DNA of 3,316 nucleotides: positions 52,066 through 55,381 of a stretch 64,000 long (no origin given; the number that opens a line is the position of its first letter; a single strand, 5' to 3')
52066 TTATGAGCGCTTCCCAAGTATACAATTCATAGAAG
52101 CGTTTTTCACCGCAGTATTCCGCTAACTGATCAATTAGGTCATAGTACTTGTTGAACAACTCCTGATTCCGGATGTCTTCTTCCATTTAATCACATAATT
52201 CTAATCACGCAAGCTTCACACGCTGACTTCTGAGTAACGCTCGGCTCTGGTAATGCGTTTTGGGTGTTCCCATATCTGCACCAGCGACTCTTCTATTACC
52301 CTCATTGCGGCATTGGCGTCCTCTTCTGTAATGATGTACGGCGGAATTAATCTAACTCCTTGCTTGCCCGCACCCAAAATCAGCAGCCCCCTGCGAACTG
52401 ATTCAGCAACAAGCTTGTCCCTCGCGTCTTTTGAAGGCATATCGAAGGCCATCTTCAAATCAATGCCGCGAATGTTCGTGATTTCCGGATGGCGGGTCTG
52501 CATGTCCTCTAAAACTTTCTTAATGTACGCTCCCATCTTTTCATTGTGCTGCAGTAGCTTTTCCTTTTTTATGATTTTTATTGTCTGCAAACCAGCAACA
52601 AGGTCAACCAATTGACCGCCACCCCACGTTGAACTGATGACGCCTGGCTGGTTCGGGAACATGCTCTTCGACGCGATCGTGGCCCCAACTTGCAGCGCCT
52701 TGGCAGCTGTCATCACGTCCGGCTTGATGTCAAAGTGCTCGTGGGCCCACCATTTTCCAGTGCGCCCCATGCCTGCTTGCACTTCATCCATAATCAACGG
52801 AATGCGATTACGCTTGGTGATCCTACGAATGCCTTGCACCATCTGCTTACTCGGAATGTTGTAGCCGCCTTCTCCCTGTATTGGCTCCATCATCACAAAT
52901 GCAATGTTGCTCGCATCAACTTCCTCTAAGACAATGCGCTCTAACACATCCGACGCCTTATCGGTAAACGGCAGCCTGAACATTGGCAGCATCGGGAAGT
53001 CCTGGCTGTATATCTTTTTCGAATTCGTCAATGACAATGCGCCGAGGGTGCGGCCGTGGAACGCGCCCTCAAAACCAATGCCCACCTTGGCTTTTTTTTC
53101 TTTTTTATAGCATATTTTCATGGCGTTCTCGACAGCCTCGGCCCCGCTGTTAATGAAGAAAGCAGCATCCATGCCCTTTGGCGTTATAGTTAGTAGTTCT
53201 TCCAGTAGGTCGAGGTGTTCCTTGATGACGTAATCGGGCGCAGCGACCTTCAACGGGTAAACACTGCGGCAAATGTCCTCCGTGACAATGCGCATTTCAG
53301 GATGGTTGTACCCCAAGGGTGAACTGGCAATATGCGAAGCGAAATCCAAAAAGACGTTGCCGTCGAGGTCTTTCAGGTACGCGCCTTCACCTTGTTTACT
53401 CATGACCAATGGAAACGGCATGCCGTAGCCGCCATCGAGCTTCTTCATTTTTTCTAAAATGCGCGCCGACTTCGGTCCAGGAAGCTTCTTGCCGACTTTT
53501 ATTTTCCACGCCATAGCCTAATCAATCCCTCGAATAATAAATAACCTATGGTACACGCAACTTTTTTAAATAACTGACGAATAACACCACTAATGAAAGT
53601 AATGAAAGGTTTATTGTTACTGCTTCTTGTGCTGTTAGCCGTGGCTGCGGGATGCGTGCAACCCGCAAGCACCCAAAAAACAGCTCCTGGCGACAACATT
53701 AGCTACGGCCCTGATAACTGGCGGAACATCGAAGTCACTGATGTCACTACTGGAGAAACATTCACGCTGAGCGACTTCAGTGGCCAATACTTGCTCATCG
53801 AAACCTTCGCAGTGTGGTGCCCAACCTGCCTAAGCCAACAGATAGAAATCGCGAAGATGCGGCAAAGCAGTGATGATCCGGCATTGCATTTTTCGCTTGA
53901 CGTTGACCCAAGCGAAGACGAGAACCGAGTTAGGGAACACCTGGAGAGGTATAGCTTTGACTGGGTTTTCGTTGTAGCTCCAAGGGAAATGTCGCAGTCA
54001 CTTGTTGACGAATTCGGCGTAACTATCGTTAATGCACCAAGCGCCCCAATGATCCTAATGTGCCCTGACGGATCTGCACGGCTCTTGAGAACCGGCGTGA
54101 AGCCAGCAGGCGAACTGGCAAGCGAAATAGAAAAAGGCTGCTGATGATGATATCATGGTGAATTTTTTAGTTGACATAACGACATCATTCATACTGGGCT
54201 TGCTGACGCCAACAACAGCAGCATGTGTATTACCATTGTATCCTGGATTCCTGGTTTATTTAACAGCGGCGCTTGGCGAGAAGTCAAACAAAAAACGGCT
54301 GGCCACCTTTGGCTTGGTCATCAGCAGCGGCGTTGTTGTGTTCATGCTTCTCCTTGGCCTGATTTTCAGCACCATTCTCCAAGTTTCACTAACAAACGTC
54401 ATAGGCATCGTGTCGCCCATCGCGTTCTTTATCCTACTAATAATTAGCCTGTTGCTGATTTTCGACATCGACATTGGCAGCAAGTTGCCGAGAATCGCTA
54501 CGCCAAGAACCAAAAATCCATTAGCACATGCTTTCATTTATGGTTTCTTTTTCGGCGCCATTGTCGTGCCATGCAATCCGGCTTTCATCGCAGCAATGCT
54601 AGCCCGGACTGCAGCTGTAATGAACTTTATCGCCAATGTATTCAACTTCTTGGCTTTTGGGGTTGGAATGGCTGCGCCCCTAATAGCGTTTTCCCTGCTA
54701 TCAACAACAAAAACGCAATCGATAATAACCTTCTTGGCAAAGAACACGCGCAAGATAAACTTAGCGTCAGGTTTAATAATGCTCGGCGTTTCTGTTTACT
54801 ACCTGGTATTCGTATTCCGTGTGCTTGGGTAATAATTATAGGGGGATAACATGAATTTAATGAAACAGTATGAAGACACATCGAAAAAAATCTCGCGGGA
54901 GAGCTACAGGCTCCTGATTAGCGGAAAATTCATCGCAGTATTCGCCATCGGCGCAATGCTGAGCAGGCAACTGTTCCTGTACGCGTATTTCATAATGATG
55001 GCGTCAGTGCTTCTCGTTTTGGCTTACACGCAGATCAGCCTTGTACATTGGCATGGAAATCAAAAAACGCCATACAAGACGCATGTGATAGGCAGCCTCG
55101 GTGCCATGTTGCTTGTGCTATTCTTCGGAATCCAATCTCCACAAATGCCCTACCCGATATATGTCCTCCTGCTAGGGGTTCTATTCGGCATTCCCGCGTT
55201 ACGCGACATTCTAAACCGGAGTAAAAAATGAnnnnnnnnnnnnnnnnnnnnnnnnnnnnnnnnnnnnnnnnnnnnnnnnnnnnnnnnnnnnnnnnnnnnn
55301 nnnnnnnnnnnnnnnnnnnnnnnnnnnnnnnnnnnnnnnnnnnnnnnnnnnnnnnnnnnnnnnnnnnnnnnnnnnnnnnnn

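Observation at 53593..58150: Unusually dense extracytoplasmic thiol-disulfide cluster: two CcdA genes, two TlpA-like genes, and a CxxC DUF3179 lipoprotein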

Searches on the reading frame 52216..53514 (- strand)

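Call 3: search_protein_families(library=pfam, proteins=[window:52216-53514:-], max_evalue=0.01)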
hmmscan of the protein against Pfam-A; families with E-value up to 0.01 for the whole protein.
window:52216-53514:- (432 aa): 1 family
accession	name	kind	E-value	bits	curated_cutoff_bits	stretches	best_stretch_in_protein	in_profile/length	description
PF00202.27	Aminotran_3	-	2.4e-90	303.5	30.5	1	36-409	10-401/403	Aminotransferase class-III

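Call 4: search_protein_families(library=ncbifam, proteins=[window:52216-53514:-], max_evalue=0.01)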
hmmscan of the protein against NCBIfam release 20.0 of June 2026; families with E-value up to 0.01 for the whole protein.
window:52216-53514:- (432 aa): 69 families (the best 25 are shown)
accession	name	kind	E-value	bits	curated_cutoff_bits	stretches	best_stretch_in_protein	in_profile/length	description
NF004426.0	PRK05769.1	equivalog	1.1e-103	347.4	552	1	4-412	5-438/441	acetyl ornithine aminotransferase family protein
NF005993.0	PRK08117.1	subfamily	2.1e-87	293.6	574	1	37-416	27-432/433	aspartate aminotransferase family protein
TIGR00707.1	argD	subfamily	9.3e-82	274.8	410.05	1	37-409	11-378/381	acetylornithine/succinylornithine family transaminase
NF002874.0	PRK03244.1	equivalog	1.4e-74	251.3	457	1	30-411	22-392/399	acetylornithine transaminase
NF002325.0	PRK01278.1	subfamily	1.5e-71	241.2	372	1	39-414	17-389/395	acetylornithine transaminase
NF005376.0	PRK06918.1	equivalog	5.2e-70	236.1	676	1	6-416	7-446/451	4-aminobutyrate--2-oxoglutarate transaminase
TIGR03251.1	LAT_fam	equivalog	6.1e-70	235.9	520.8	1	32-411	17-432/433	L-lysine 6-transaminase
NF002797.0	PRK02936.1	equivalog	1.5e-69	234.6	496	1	40-412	16-378/385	acetylornithine transaminase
TIGR00700.1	GABAtrnsam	equivalog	2.3e-67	227.4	506.65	1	37-411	17-418/420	4-aminobutyrate--2-oxoglutarate transaminase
TIGR00699.1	GABAtrns_euk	equivalog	1.2e-65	222.1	567.15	2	147-410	180-463/464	4-aminobutyrate--2-oxoglutarate transaminase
NF004714.0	PRK06058.1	subfamily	9.5e-62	209.1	639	1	6-412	13-445/447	4-aminobutyrate--2-oxoglutarate transaminase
NF003273.0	PRK04260.1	equivalog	1.1e-61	208.5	616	1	42-409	18-373/376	acetylornithine transaminase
NF045491.1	LysJ_Sulfobales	equivalog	1.2e-60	205.5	700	1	41-414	16-380/386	[LysW]-aminoadipate semialdehyde/glutamate semialdehyde transaminase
NF053554.1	prodigi_MAP_PigE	equivalog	4.1e-60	204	850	1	40-412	405-777/837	prodigiosin MAP biosynthesis aminotransferase PigE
NF005692.0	PRK07495.1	equivalog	9e-58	195.9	724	1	37-414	24-422/425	4-aminobutyrate--2-oxoglutarate transaminase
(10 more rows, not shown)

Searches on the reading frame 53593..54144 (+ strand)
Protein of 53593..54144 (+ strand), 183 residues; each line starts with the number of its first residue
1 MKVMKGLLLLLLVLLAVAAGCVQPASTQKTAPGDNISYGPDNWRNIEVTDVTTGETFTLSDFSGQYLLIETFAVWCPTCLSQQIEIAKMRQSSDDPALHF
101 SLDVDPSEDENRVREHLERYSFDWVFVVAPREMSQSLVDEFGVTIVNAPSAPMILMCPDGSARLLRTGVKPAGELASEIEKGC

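Call 3: search_protein_families(library=pfam, proteins=[window:53593-54144:+], max_evalue=0.01)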
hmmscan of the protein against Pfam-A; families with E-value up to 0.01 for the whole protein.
window:53593-54144:+ (183 aa): 4 families
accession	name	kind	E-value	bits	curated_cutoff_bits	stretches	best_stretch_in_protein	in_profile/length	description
PF08534.16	Redoxin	-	4.6e-07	30.2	26.6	1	51-150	15-111/148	Redoxin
PF00578.27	AhpC-TSA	-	0.00027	21.3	26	1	47-109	9-72/124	AhpC/TSA family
PF02630.20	SCO1-SenC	-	0.0041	17.5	22.8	1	52-149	9-111/134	SCO1/SenC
PF00085.26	Thioredoxin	-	0.0093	16.4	23.5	0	64-110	18-64/103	Thioredoxin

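Call 4: search_protein_families(library=ncbifam, proteins=[window:53593-54144:+], max_evalue=0.01)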
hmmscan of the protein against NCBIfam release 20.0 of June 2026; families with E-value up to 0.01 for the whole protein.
window:53593-54144:+ (183 aa): 4 families
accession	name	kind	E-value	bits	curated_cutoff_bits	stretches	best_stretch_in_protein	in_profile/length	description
NF002854.0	PRK03147.1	subfamily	0.00032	20.6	170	1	10-145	14-139/176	thiol-disulfide oxidoreductase ResA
NF047696.1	ThlDiSintTplARhiz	equivalog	0.00051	19.9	230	1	52-96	85-129/219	thiol:disulfide interchange protein TlpA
TIGR01068.1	thioredoxin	equivalog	0.0035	17.5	96.8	0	65-109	15-59/101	thioredoxin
NF010625.0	PRK14018.1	equivalog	0.0098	14.4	522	1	44-99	39-91/521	bifunctional peptide-methionine (S)-S-oxide reductase MsrA/peptide-methionine (R)-S-oxide reductase MsrB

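Call 52: search_solved_structures(query=window:53593-54144:+, max_evalue=0.01)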
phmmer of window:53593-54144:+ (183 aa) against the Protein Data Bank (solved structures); distinct sequences matched with E-value up to 0.01: 6.
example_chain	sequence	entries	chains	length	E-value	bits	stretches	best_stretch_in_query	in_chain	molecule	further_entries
2lja_A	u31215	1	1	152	0.0005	23.3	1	51-107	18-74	Putative thiol-disulfide oxidoreductase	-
3kcm_A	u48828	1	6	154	0.0025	21.1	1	51-88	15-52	Thioredoxin family protein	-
4hqs_A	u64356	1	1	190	0.0051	20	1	44-95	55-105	Thioredoxin family protein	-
5um7_A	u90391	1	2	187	0.0061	19.8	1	54-123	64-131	Thioredoxin signature protein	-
4evm_A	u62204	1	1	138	0.0068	19.6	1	53-96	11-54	Thioredoxin family protein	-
5zf2_A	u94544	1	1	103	0.0099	19.1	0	55-89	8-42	Thioredoxin (H-type,TRX-H)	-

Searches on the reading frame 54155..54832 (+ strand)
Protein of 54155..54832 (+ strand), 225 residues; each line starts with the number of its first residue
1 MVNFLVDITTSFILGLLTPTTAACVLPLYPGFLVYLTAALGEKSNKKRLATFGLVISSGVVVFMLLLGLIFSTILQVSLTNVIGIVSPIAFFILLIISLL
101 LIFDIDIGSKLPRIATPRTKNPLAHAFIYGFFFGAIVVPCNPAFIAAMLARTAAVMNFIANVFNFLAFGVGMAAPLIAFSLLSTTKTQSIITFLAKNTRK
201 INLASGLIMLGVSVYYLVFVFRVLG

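Call 3: search_protein_families(library=pfam, proteins=[window:54155-54832:+], max_evalue=0.01)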
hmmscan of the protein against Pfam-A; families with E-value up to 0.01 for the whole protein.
window:54155-54832:+ (225 aa): 1 family
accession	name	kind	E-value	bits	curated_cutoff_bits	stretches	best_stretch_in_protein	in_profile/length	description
PF02683.22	DsbD_TM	-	1e-10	41.7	27.1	1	8-216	5-214/219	Cytochrome C biogenesis protein transmembrane domain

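Call 4: search_protein_families(library=ncbifam, proteins=[window:54155-54832:+], max_evalue=0.01)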
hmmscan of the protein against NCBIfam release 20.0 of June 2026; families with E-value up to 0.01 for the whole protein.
window:54155-54832:+ (225 aa): 2 families
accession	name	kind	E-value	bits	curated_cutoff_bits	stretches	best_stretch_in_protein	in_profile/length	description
NF001419.0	PRK00293.1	subfamily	5.6e-08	31.8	330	1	8-217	172-382/574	protein-disulfide reductase DsbD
NF045694.1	seleno_TsoB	exception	9.4e-05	20.7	805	1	10-217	187-391/572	rhodanese/DsbD fusion-like selenoprotein TsoB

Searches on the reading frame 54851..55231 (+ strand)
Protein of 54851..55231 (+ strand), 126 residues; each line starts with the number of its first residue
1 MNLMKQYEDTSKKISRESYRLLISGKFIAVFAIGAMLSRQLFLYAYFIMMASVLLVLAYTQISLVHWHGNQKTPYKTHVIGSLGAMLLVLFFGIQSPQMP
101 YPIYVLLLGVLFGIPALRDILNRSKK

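Call 3: search_protein_families(library=pfam, proteins=[window:54851-55231:+], max_evalue=0.01)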
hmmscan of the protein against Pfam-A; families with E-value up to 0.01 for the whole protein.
window:54851-55231:+ (126 aa): 1 family
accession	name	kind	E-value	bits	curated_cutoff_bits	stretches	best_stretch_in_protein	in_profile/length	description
PF01040.23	UbiA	-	0.0014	18.4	34.2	1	27-113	73-153/250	UbiA prenyltransferase family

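Call 4: search_protein_families(library=ncbifam, proteins=[window:54851-55231:+], max_evalue=0.01)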
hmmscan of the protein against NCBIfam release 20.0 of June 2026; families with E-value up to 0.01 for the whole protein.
window:54851-55231:+ (126 aa): 1 family
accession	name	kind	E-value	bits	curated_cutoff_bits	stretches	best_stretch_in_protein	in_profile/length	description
NF010816.0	PRK14220.1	equivalog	0.00039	20.6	108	1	51-113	12-72/120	fluoride efflux transporter CrcB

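Call 79: search_protein_families(library=pfam, proteins=[window:54851-55231:+], max_evalue=1)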
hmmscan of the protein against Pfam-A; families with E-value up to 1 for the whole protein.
window:54851-55231:+ (126 aa): 2 families
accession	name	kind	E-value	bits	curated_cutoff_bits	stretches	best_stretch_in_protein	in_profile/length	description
PF01040.23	UbiA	-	0.0014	18.4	34.2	1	27-113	73-153/250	UbiA prenyltransferase family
PF20563.3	DUF6773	-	0.018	15.3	27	1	10-96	13-106/163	Family of unknown function (DUF6773)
